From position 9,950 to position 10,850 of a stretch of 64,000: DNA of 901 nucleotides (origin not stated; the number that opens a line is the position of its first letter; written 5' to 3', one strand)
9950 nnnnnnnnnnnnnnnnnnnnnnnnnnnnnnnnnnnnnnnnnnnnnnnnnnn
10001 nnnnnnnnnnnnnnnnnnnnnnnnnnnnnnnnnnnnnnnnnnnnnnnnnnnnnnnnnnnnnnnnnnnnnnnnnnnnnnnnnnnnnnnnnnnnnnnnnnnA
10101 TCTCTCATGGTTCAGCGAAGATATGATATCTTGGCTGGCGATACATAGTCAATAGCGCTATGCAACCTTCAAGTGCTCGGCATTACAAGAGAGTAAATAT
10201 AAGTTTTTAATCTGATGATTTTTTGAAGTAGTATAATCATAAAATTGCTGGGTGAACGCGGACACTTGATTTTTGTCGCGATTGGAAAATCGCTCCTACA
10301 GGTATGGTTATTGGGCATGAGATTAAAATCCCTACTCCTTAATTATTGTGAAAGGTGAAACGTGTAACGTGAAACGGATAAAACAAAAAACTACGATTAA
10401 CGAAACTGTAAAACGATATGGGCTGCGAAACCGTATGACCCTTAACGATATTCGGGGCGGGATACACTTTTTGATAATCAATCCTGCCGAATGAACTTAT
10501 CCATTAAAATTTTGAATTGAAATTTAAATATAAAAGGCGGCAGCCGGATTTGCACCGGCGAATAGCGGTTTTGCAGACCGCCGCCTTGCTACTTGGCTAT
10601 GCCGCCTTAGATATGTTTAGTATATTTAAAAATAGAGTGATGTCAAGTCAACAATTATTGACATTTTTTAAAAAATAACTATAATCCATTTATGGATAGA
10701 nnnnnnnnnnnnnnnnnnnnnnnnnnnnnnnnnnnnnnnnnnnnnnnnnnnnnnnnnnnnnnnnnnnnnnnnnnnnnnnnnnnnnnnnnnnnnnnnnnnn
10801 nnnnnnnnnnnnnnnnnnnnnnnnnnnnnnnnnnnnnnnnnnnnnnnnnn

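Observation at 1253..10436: Regulator + three secreted-protein genes bracketed by directly repeated REP + 96-bp units next to tRNA-Cys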

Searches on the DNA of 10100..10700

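Call 11: search_rna_families(source=window, start=10100, end=10700, threshold=evalue, max_evalue=10)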
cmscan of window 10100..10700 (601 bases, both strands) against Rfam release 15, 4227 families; matches with E-value up to 10: 11.
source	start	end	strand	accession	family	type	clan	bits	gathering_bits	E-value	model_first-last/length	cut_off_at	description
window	10535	10606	-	RF00005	tRNA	Gene; tRNA;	CL00001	63.1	29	2.3e-13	1-71/71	no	tRNA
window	10455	10691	-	RF02546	LSU_trypano_mito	Gene; rRNA;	CL00112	21.6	60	0.014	150-561/561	no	Trypanosomatid mitochondrial large subunit ribosomal RNA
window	10147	10221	-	RF02282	TtnuCD5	Gene; snRNA; snoRNA; CD-box;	-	21.5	70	2.2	1-77/77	no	Tetrahymena snoRNA TtnuCD5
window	10477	10616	+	RF02426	SpF03_sRNA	Gene; sRNA;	-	20.4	50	2.3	1-106/106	no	Streptococcus sRNA SpF03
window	10534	10585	+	RF04354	Plastid-ycf2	Cis-reg;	-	19.9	65.7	0.19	1-75/75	no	Plastid-ycf2 5UTR RNA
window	10201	10259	+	RF00537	snoMe28S-Am2634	Gene; snRNA; snoRNA; CD-box;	-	18.5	50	3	1-97/97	no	Small nucleolar RNA Me28S-Am2634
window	10206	10313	+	RF03155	TD-1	Cis-reg;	CL00124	16.3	64.5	4.9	1-120/120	no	TD-1 RNA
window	10358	10408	-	RF03858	mir-1991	Gene; miRNA;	-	15.7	66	6.6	1-66/66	no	mir-1991 microRNA precursor family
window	10522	10596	-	RF02681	Twister-sister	Gene; ribozyme;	-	15.5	34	2.3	1-81/81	no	Twister_sister_ribozyme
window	10471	10525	+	RF02512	PYLIS_5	Cis-reg;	-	15.4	60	10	1-100/100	no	Pyrrolysine insertion sequence transposase 1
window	10110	10220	+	RF01296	snoU85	Gene; snRNA; snoRNA; HACA-box;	CL00082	11.3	41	0.89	1-329/329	no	Small nucleolar RNA U85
